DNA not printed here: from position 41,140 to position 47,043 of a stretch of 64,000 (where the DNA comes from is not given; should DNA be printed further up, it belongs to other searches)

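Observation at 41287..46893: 1868-aa single ORF encoding two complete UvrA units in tandem, with the second unit missing the segment between zinc modules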

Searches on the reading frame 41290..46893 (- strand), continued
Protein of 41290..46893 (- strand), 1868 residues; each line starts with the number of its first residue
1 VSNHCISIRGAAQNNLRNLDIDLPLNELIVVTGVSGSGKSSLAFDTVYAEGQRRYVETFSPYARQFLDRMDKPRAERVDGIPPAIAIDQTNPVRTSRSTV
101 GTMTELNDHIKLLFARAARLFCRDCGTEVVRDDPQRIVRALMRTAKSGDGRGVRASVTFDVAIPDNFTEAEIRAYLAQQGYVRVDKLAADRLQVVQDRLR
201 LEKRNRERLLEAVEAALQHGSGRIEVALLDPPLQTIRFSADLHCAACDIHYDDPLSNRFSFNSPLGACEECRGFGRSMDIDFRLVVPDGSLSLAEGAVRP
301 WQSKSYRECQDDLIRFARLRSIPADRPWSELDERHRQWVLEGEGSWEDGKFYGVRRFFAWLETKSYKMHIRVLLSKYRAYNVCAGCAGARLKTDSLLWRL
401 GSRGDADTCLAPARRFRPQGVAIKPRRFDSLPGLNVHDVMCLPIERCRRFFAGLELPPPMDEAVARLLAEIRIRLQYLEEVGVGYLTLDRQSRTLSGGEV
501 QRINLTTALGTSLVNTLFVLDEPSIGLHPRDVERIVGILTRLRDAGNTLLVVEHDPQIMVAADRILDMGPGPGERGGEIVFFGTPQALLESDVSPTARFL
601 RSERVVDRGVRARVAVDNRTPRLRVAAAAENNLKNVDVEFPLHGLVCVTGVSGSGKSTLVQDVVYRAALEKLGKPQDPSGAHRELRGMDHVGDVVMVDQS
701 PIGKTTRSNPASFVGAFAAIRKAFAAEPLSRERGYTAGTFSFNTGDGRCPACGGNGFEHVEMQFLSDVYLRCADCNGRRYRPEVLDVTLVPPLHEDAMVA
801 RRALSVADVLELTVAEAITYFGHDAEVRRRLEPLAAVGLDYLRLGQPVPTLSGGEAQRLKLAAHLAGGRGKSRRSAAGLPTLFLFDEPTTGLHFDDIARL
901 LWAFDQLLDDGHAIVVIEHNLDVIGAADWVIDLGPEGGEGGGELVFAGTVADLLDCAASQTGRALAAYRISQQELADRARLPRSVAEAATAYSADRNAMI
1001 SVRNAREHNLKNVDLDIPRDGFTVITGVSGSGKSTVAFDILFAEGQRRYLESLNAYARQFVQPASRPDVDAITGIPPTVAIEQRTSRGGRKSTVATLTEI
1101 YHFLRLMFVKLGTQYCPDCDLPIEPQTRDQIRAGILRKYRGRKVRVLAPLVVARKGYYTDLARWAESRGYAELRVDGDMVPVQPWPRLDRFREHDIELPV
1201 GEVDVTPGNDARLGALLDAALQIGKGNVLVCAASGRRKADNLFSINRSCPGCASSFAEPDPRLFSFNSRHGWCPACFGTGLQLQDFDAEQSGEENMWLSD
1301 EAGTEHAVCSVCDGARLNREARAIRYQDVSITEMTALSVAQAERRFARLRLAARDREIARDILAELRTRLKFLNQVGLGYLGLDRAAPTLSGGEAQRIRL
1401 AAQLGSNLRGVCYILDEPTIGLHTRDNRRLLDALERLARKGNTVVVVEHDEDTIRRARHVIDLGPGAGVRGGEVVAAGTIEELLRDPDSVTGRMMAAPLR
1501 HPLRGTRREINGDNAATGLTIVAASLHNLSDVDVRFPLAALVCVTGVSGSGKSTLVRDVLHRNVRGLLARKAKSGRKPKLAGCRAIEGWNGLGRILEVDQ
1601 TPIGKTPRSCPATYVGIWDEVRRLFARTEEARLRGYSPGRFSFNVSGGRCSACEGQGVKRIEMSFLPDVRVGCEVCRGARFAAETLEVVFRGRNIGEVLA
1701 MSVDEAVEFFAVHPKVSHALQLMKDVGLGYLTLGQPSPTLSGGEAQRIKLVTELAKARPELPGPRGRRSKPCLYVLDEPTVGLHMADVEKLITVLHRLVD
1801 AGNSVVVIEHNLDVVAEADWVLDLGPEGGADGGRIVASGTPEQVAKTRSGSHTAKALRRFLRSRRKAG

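Call 13: search_solved_structures(query=window:41290-46893:-, max_evalue=1e-20)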
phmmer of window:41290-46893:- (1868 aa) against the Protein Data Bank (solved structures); distinct sequences matched with E-value up to 1e-20: 11.
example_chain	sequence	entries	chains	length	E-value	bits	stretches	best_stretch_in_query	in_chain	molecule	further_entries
9gxk_A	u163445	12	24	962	1.9e-263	880.6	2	1306-1861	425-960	UvrABC system protein A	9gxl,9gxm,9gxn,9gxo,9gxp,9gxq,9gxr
9gxw_A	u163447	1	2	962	1.4e-262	877.8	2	1306-1861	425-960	UvrABC system protein A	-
9gxu_A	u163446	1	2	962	1.4e-262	877.7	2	1306-1861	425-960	UvrABC system protein A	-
2r6f_A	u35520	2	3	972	1.7e-256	857.6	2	1308-1863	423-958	Excinuclease ABC subunit A | Excinuclease ABC, A subunit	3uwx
3pih_A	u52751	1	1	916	7.4e-254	848.8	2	1290-1859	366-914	UvrABC system protein A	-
3zqj_A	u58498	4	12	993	4.6e-250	836.2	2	1299-1859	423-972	UVRABC SYSTEM PROTEIN A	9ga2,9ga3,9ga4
9ga5_A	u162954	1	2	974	5.1e-250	836.1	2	1299-1857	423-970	UvrABC system protein A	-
3ux8_A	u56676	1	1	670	1.1e-217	729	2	1331-1863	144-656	Excinuclease ABC, A subunit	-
6n9l_A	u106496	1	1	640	5.8e-209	700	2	1328-1859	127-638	UvrABC system protein A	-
2vf7_A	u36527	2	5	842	1.6e-189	635.5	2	1308-1862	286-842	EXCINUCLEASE ABC, SUBUNIT A. | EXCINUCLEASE ABC SUBUNIT A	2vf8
7sh1_A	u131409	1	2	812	1.1e-133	450.4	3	1593-1854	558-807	Excinuclease ABC subunit UvrA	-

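Call 21: find_encoding_contigs(protein=P0001, flank=10000, max_places=3)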
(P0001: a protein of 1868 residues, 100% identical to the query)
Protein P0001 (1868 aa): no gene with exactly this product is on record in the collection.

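Call 26: find_related_loci(query=window:41290-46893:-, collection=genome_contigs, flank=10000)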
Query window:41290-46893:- (1868 aa) in genome_contigs; peptide patterns used: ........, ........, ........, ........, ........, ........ (x = any residue, [..] = any of these).
599 stretches matched a pattern (row limit reached: there are more); 597 encode a relative of the query (tblastn E <= 1e-3); the best 80 are kept; 80 distinct loci.
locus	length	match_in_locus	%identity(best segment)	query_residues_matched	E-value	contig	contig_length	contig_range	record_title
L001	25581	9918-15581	65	1-1865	0e+0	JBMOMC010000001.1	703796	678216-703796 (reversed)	MAG: Nitrospirota bacterium isolate Betzabe_MAG040 MAG040_1, whole genome shotgun sequence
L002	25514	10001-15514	66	1-1862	0e+0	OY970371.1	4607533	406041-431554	MAG: Candidatus Manganitrophaceae bacterium isolate MFD03066.bin.c.2 genome assembly, chromosome: 1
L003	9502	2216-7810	63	1-1867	0e+0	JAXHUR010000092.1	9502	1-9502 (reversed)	MAG: Thermodesulfobacteriota bacterium isolate MAG56_tar_biofilm MAG56_92, whole genome shotgun sequence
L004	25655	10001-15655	65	1-1864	0e+0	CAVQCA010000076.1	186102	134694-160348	MAG: uncultured Gammaproteobacteria bacterium isolate MFD02923.bin.2.38 genome assembly, contig: contig_24538, whole gen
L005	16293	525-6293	64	6-1864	0e+0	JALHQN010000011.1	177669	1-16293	MAG: Burkholderiales bacterium isolate bin.9 c_000000000535, whole genome shotgun sequence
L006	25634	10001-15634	63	1-1868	0e+0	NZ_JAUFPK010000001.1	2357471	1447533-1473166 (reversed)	Aquisalimonas lutea strain CECT 8326 platanus_K_17_124_1, whole genome shotgun sequence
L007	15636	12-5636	62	2-1864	0e+0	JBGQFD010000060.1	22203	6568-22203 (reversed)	MAG: Gammaproteobacteria bacterium isolate OBJ2_061818_090_61 k141_232443_length_22203_cov_16.0201, whole genome shotgun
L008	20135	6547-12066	65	5-1868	0e+0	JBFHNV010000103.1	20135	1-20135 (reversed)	MAG: Gammaproteobacteria bacterium isolate Mix_sand08.2021.06.D.37 k141_2521258_length_20135_cov_14.3419, whole genome s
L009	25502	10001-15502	64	1-1865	0e+0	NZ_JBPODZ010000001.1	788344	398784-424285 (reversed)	Arhodomonas sp. SL1 SL1_contig_1, whole genome shotgun sequence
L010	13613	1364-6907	63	1-1864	0e+0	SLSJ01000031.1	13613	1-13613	MAG: Ectothiorhodospiraceae bacterium isolate CSSed165cm_602R1 CSSed16-5cm-14548, whole genome shotgun sequence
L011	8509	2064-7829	61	1-1865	0e+0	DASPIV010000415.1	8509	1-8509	MAG TPA_asm: Bordetella sp. isolate SMAG_U11992 k141_209692, whole genome shotgun sequence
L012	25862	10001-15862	60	1-1864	0e+0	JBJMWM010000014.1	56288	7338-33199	MAG: Steroidobacteraceae bacterium isolate H2_18_all_fractions_metab_conc_22_61_13 k255_1669084, whole genome shotgun se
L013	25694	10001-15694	62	1-1864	0e+0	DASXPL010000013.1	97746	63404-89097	MAG TPA_asm: Steroidobacteraceae bacterium isolate SMAG_U5407 k141_5862474, whole genome shotgun sequence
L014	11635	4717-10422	61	2-1864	0e+0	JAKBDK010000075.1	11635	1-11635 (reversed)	MAG: Proteobacteria bacterium isolate BP5.bin115 NODE_9764_length_11635_cov_5.873566, whole genome shotgun sequence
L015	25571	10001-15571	60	1-1863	0e+0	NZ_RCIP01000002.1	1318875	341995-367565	Saccharospirillum alexandrii strain LZ-5 scaffold2, whole genome shotgun sequence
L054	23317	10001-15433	62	6-1868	0e+0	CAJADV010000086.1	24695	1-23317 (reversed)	MAG: uncultured Gammaproteobacteria bacterium isolate Loc090116-1m_bin-0539 genome assembly, contig: bin-0539:086/661, w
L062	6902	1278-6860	59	2-1868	0e+0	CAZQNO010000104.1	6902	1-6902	MAG TPA_asm: uncultured Spirochaetaceae bacterium isolate binchicken_co8_343 genome assembly, contig: NODE_21790_length_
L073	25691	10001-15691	58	1-1868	0e+0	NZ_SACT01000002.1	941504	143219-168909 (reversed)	Rubrivivax albus strain ICH-3 NODE_2_length_941504_cov_71, whole genome shotgun sequence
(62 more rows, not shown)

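Call 30: search_dna_similar(query=window:41290-46893:-, collection=plasmids, mode=protein, max_rows=40, max_evalue=1e-30)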
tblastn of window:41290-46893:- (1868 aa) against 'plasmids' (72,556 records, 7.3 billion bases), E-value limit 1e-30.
Records with a match: 923; places in all: 972; records where one place covers at least 80% of the query: 227.
Best place of each record, by identity: <60% 923.
By first word of the organism name: Ralstonia 134; Enterobacter 109; Acinetobacter 88; Klebsiella 81; Pantoea 54; Streptomyces 47; Escherichia 28; Staphylococcus 25; Enterococcus 23; Bacillus 21; and 90 more.
By predicted mobility (MOB-suite, as given by PLSDB): non-mobilizable 333; mobilizable 306; conjugative 284.
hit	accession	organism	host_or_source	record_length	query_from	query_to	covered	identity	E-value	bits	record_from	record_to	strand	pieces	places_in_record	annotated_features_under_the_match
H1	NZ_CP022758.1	Ralstonia solanacearum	Solanum tuberosum,single cell,Potato ...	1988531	1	1868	100%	58.5%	0e+0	1957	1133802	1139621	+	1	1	none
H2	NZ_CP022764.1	Ralstonia solanacearum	Solanum tuberosum,single cell,Potato ...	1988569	1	1868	100%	58.5%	0e+0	1957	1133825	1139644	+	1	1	none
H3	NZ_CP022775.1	Ralstonia solanacearum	Solanum tuberosum,single cell,Potato ...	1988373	1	1868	100%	58.5%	0e+0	1957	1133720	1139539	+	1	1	none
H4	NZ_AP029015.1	Ralstonia pseudosolanacearum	-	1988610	1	1868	100%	58.5%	0e+0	1957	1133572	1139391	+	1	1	none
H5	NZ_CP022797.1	Ralstonia solanacearum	Solanum tuberosum,single cell,Potato ...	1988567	1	1868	100%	58.6%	0e+0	1964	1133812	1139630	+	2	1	none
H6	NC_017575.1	Ralstonia solanacearum Po82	-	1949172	1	1868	100%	58.4%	0e+0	1969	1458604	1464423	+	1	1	none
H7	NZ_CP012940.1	Ralstonia solanacearum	plantain,cell culture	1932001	1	1868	100%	58.4%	0e+0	1969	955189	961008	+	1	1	none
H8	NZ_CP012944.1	Ralstonia solanacearum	Cucumis sativus,cell culture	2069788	1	1868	100%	58.4%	0e+0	1969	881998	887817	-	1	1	none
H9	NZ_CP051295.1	Ralstonia solanacearum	Plantain,cell culture,stem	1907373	1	1868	100%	58.4%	0e+0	1969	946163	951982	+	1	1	none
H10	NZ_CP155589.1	Ralstonia solanacearum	Musa sp.,cell culture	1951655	1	1868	100%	58.4%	0e+0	1969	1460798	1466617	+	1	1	none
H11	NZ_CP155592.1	Ralstonia solanacearum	Musa sp.,cell culture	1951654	1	1868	100%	58.4%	0e+0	1969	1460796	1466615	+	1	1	none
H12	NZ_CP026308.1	Ralstonia solanacearum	Musa sp.,pure culture,plants with Moko ...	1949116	1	1868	100%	58.4%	0e+0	1964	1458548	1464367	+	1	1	none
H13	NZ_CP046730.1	Ralstonia syzygii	tobacco,cell culture,leaf veins ...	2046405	1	1868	100%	58.4%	0e+0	1954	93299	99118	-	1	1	none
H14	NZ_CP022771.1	Ralstonia solanacearum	Solanum tuberosum,single cell,Potato ...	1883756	1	1868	100%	58.4%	0e+0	1954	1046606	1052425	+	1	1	none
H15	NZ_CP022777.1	Ralstonia solanacearum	Solanum tuberosum,single cell,Potato ...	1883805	1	1868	100%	58.4%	0e+0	1954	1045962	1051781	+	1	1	none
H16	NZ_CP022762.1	Ralstonia solanacearum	Solanum tuberosum,single cell,Potato ...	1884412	1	1868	100%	58.4%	0e+0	1954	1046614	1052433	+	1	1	none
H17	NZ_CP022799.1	Ralstonia solanacearum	Solanum tuberosum,single cell,Potato ...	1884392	1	1868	100%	58.4%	0e+0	1954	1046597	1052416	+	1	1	none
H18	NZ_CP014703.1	Ralstonia solanacearum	Solanum tuberosum,cell culture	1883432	1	1868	100%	58.4%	0e+0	1954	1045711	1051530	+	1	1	none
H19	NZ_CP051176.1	Ralstonia solanacearum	Whole organism,tomato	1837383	1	1868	100%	58.3%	0e+0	1946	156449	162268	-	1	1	none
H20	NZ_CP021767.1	Ralstonia solanacearum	Solanum lycopersicum,Tomato with ...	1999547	1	1868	100%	58.3%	0e+0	1964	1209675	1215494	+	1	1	none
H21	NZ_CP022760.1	Ralstonia solanacearum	Solanum tuberosum,single cell,Potato ...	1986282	1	1868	100%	58.2%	0e+0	1951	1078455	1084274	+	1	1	none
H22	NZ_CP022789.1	Ralstonia solanacearum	Solanum tuberosum,single cell,Potato ...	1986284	1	1868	100%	58.2%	0e+0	1951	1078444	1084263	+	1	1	none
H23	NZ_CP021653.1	Ralstonia solanacearum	Solanum lycopersicum,Tomato with ...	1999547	1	1868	100%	58.2%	0e+0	1969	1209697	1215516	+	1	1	none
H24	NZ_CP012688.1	Ralstonia solanacearum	Solanum commersonii,whole organism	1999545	1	1868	100%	58.2%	0e+0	1969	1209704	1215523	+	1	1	none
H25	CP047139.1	Ralstonia solanacearum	Potato,Single cell,tuber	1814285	1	1868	100%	58.2%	0e+0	1969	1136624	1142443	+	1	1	uvrA: excinuclease ABC subunit UvrA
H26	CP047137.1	Ralstonia solanacearum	Potato,Single cell,tuber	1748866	1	1868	100%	58.2%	0e+0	1958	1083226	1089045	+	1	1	uvrA: excinuclease ABC subunit UvrA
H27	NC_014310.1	Ralstonia solanacearum PSI07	-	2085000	1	1868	100%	58.2%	0e+0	1949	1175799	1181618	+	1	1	none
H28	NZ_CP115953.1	Ralstonia solanacearum CFBP2957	Solanum lycopersicum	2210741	1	1868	100%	58.1%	0e+0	1961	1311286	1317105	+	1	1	none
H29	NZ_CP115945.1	Ralstonia syzygii R24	Syzygium aromaticum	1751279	1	1868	100%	58.1%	0e+0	1949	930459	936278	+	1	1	none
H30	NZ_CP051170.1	Ralstonia pseudosolanacearum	Whole organism,potato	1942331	1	1868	100%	58.1%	0e+0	1940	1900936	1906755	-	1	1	none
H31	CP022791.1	Ralstonia solanacearum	Solanum tuberosum,single cell,Potato ...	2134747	1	1868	100%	58.0%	0e+0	1950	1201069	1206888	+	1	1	uvrA: excinuclease ABC subunit A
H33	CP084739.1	Ralstonia solanacearum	sunflower,cell culture,stem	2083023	1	1868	100%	58.0%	0e+0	1941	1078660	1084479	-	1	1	uvrA: excinuclease ABC subunit UvrA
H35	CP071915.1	Ralstonia solanacearum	Pogostemon cablin,Single strain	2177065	1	1868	100%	57.9%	0e+0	1941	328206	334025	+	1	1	uvrA: excinuclease ABC subunit UvrA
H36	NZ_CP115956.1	Ralstonia pseudosolanacearum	Solanum tuberosum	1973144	1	1868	100%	57.9%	0e+0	1927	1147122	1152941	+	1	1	none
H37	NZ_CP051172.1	Ralstonia pseudosolanacearum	Whole organism,potato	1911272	1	1868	100%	57.9%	0e+0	1925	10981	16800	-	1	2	none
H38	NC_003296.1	Ralstonia pseudosolanacearum GMI1000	-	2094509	1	1868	100%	57.9%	0e+0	1939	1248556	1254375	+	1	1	none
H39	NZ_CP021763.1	Ralstonia pseudosolanacearum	Solanum lycopersicum,Tomato with ...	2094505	1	1868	100%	57.9%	0e+0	1939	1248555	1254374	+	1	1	none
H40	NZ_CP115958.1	Ralstonia pseudosolanacearum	Solanum lycopersicum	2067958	1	1868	100%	57.9%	0e+0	1939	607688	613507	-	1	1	none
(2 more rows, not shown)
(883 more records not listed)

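Call 32: get_annotated_region(hit=H38, flank=6000)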
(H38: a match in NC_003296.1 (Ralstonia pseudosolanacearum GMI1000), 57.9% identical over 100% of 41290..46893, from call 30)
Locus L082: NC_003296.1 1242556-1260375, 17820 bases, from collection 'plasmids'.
description: Ralstonia pseudosolanacearum GMI1000 plasmid pGMI1000MP, complete sequence
organism: Ralstonia pseudosolanacearum GMI1000 (NCBI taxid 267608)
taxonomy: Bacteria; Pseudomonadota; Betaproteobacteria; Burkholderiales; Burkholderiaceae; Ralstonia; Ralstonia pseudosolanacearum; Ralstonia pseudosolanacearum GMI1000
host: -; source: -; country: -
typing (MOB-suite, as given by PLSDB): mobilizable; relaxase MOBP
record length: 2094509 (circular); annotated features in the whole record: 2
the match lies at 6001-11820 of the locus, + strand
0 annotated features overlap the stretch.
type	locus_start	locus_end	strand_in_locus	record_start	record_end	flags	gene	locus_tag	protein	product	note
